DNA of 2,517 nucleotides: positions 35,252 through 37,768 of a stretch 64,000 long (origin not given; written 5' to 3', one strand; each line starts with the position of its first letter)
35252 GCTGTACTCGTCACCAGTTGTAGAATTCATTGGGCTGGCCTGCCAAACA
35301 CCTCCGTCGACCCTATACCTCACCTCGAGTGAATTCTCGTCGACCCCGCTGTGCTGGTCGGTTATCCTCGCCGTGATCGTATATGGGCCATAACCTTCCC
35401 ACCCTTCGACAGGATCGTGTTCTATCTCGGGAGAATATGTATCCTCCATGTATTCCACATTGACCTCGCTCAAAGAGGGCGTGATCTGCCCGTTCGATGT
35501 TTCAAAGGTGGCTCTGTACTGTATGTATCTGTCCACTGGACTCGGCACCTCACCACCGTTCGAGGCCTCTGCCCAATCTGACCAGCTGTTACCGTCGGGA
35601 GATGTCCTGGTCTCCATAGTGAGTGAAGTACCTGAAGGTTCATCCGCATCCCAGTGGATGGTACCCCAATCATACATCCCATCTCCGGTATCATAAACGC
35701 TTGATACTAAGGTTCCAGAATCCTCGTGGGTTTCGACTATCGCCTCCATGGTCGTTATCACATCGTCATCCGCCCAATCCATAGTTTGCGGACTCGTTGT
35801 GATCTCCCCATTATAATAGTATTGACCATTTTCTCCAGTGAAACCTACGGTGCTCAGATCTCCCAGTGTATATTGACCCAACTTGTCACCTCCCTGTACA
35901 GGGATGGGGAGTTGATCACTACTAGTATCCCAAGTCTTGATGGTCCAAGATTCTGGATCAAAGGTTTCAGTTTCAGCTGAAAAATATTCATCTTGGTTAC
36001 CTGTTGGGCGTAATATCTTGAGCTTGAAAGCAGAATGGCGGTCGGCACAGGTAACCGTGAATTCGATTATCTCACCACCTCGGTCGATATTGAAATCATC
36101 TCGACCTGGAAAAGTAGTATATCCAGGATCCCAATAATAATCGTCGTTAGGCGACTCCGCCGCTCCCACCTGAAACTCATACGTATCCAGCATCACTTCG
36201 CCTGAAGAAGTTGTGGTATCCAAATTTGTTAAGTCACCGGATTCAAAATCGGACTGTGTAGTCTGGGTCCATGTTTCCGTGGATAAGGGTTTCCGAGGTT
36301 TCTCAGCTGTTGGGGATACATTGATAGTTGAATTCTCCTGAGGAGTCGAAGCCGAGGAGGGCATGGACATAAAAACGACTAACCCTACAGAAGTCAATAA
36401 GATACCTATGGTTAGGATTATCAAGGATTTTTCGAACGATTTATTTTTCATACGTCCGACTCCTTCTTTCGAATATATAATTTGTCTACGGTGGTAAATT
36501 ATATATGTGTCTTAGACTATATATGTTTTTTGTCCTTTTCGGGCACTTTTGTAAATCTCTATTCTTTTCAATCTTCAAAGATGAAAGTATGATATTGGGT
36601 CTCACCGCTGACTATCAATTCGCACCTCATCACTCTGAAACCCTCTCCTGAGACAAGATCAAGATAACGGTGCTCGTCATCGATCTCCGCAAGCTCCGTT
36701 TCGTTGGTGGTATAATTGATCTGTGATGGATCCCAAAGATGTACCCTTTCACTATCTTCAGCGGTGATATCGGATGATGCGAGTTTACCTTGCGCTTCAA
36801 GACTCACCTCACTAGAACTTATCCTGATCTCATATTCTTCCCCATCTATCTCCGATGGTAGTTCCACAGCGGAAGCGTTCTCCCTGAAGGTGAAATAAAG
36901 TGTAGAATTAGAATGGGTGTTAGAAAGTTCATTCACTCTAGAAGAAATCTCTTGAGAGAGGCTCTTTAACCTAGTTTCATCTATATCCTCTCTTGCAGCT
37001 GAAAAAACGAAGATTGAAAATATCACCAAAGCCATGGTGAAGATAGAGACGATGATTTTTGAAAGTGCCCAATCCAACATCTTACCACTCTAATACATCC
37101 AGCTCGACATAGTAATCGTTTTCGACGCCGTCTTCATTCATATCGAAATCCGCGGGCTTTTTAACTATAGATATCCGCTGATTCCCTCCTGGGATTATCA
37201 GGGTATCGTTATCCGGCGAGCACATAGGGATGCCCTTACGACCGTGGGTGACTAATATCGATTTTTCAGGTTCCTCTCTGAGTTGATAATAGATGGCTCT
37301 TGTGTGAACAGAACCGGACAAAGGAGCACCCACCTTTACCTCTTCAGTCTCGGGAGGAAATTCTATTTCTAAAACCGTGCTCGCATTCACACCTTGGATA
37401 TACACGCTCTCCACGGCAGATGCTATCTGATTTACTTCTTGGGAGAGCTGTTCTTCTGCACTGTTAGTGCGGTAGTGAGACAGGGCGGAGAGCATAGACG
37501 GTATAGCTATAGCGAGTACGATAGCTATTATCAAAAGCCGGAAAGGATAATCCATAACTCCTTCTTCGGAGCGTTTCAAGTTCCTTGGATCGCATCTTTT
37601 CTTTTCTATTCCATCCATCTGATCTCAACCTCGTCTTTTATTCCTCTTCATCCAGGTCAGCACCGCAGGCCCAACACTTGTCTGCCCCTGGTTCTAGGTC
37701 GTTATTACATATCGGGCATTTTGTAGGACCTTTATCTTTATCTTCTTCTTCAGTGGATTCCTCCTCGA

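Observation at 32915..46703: Type IV pilus-like operon whose filament genes are interleaved with two ~1200-aa receptor-like membrane proteins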

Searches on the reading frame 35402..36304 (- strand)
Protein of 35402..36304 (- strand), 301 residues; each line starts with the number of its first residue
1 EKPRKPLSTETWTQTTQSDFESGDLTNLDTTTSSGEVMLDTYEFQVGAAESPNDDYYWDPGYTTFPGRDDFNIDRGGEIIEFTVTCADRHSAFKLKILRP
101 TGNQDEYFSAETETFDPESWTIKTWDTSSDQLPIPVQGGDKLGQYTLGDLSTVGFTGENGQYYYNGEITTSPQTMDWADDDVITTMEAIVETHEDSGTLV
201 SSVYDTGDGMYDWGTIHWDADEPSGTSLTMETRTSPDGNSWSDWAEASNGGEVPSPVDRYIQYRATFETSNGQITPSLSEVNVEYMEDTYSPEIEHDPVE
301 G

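Call 77: predict_structure(alignment_id=A3)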
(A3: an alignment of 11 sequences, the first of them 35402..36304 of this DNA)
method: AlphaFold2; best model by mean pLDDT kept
length: 301 residues; sequences in the alignment: 11
mean_pLDDT: 60.3   pTM: 0.52
mean pLDDT of the five models: 60.3, 59.2, 57.3, 53.1, 51.5
residues with pLDDT >= 90: 22; 70-90: 71; 50-70: 111; < 50: 97
segments of 3 or more residues with pLDDT < 50: 1-3, 23-33, 43-70, 85-91, 120-122, 143-162, 178-192
pLDDT, mean of each block of 10 residues (from residue 1): 56 71 42 58 43 37 36 54 48 58 64 53 51 60 40 33 55 58 39 65 73 86 88 88 92 79 83 74 76 51 34
secondary structure, 60 per line:
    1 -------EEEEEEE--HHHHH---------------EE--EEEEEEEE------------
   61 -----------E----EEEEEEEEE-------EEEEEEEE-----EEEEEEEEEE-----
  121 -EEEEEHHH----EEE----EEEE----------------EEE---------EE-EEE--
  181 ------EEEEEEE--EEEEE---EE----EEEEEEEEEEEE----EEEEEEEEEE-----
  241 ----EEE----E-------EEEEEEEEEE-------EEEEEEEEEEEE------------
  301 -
elements in order: E8-14 H17-21 E41-48 E77-85 E93-100 E106-115 E122-126 E134-136 E141-144 E161-163 E176-178 E187-193 E196-200 E210-221 E226-235 E245-247 E260-269 E277-288

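Call 80: fold_search(model_id=the predicted structure, library=pdb)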
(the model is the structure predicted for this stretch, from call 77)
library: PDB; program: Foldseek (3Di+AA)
matches with E <= 10: 1371; with E <= 0.001: 2
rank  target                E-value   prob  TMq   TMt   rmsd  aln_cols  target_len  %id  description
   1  9eui_Q                5.9e-06  1.00  0.23  0.08  19.6       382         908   12  Cryo-EM structure of Staphylococcus aureus bacteriophage phi812 baseplate in the post-contraction state - complete (released 2025-04-09)
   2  9euj_G                6.2e-06  1.00  0.24  0.10  19.4       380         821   13  Cryo-EM structure of Staphylococcus aureus bacteriophage phi812 baseplate in the post-contraction state - sheath initi (released 2025-04-09)
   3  7vrp_C                1.2e-03  0.41  0.17  0.12  26.4       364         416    9  Structure of infectious bursal disease virus Gx strain (released 2022-03-30)
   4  9nwi_Y                1.3e-03  0.99  0.26  0.16  18.3       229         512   12  Pseudomonas phage Pa223 tail (C6 symmetry) (released 2025-08-06)
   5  7vrn_B                2.0e-03  0.35  0.17  0.13  26.4       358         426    9  Structure of infectious bursal disease virus Gt strain (released 2022-03-30)
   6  6ay0                  2.1e-03  0.84  0.21  0.21  18.8       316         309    9  Crystal structure of H108A peptidylglycine alpha-hydroxylating monooxygenase (PHM) soaked with peptide (released 2018-07-18)
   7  7vrp_A                2.3e-03  0.35  0.18  0.13  26.5       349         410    9  Structure of infectious bursal disease virus Gx strain (released 2022-03-30)
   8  1pnf_A                2.4e-03  0.72  0.21  0.20  22.2       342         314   11  PNGASE F COMPLEX WITH DI-N-ACETYLCHITOBIOSE (released 1996-03-08)
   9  7kwb_A                2.7e-03  0.69  0.18  0.14  19.8       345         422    8  Surface glycan-binding protein B from Bacteroides thetaiotaomicron (released 2021-02-17)
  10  7vrp_F                3.0e-03  0.33  0.18  0.13  30.5       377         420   10  Structure of infectious bursal disease virus Gx strain (released 2022-03-30)
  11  4moa                  3.3e-03  0.60  0.19  0.10  17.5       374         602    9  Crystal structure of CRY4BA-R203Q TOXIN (released 2014-12-10)
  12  2df7_J                3.3e-03  0.33  0.17  0.13  26.3       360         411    9  Crystal structure of infectious bursal disease virus VP2 subviral particle (released 2006-06-27)
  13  4ind_A                3.5e-03  0.23  0.14  0.12  22.9       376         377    8  The Triple Jelly Roll Fold and Turret Assembly in an Archaeal Virus (released 2013-01-23)
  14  6owk                  3.7e-03  0.33  0.16  0.10  17.6       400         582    8  Crystal structure of a Bacillus thuringiensis Cry1B.867 tryptic core variant (released 2019-06-19)
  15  3j31_P                3.9e-03  0.38  0.14  0.12  21.0       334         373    7  Life in the extremes: atomic structure of Sulfolobus Turreted Icosahedral Virus (released 2013-05-01)
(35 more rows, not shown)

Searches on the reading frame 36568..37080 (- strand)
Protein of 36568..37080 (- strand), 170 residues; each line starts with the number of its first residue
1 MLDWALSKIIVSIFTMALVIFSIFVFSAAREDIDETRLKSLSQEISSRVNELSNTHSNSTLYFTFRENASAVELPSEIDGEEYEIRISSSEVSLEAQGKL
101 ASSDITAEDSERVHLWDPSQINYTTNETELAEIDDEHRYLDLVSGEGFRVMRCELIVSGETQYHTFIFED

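Call 4: search_protein_families(library=pfam, proteins=[window:36568-37080:-], max_evalue=0.1)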
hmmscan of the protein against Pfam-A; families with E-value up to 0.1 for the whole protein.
window:36568-37080:- (170 aa): 2 families
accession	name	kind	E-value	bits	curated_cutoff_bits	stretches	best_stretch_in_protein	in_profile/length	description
PF23928.1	DUF7266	-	3.3e-05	24.1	27.6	1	25-110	34-113/145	Family of unknown function (DUF7266)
PF16504.10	SP24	-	0.077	13.4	30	0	6-60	9-59/147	Putative virion membrane protein of plant and insect virus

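Call 5: search_protein_families(library=ncbifam, proteins=[window:36568-37080:-], max_evalue=0.1)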
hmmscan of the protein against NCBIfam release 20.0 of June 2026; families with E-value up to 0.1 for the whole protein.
window:36568-37080:- (170 aa): 0 families

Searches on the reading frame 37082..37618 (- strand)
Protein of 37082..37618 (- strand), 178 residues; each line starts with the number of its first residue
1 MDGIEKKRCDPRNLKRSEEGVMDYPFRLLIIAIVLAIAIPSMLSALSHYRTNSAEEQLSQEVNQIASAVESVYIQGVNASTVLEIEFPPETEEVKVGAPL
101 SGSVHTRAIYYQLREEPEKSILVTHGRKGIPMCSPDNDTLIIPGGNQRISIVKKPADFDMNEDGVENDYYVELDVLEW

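Call 4: search_protein_families(library=pfam, proteins=[window:37082-37618:-], max_evalue=0.1)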
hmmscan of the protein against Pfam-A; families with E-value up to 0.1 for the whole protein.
window:37082-37618:- (178 aa): 1 family
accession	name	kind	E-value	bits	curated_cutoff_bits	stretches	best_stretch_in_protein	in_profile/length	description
PF23993.1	DUF7311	-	0.00049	21.1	27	1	30-124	5-111/150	Domain of unknown function (DUF7311)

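Call 5: search_protein_families(library=ncbifam, proteins=[window:37082-37618:-], max_evalue=0.1)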
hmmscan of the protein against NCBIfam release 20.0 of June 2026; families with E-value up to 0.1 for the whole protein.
window:37082-37618:- (178 aa): 1 family
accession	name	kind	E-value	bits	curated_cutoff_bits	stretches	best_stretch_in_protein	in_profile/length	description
NF058576.1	EntV_fam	equivalog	0.024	14.7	130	1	29-80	7-56/162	EntV family bacteriocin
